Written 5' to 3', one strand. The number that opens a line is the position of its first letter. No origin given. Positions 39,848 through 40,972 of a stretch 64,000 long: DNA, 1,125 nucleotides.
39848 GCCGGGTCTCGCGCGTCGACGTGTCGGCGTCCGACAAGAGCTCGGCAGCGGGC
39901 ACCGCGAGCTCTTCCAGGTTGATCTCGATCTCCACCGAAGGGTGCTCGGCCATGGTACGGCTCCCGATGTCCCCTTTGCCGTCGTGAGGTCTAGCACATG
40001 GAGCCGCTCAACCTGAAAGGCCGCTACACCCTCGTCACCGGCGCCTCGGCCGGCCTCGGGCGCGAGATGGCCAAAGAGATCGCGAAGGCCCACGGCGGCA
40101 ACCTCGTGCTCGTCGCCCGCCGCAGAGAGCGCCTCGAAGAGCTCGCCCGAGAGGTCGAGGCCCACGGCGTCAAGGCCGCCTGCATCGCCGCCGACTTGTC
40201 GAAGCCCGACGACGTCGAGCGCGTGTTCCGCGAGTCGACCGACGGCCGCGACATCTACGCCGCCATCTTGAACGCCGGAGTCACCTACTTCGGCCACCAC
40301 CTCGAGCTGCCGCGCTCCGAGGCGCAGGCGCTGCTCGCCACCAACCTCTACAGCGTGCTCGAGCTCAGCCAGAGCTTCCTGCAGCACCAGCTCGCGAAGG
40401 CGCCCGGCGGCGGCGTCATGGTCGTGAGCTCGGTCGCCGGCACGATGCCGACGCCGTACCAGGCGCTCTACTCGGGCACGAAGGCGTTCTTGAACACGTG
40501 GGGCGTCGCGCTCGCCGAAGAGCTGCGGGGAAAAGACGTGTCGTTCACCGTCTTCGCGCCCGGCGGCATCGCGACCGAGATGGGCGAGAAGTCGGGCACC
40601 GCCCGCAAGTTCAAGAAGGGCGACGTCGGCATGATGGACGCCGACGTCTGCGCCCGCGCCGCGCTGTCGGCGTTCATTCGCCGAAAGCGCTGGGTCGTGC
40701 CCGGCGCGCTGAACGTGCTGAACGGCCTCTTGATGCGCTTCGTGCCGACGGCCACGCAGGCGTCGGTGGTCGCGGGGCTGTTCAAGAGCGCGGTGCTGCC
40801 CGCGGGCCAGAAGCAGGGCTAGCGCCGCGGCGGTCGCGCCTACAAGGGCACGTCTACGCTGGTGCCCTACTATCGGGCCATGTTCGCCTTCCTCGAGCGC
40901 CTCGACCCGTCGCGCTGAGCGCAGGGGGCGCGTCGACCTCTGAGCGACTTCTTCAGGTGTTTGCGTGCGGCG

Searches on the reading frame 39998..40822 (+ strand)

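Call 29: search_protein_families(library=pfam, proteins=[window:39998-40822:+], max_evalue=0.001)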
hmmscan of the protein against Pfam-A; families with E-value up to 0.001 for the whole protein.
window:39998-40822:+ (274 aa): 4 families
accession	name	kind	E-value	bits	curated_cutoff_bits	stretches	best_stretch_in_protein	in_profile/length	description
PF00106.31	adh_short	-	2.7e-38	131.8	26.6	1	11-201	3-192/195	short chain dehydrogenase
PF13561.12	adh_short_C2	-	1.7e-22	80.6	27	1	15-207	1-192/236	Enoyl-(Acyl carrier protein) reductase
PF08659.16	KR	-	1.7e-19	70.8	22.6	1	12-177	4-164/180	KR domain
PF13460.12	NAD_binding_10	-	4e-05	24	27.2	1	15-204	1-159/184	NAD(P)H-binding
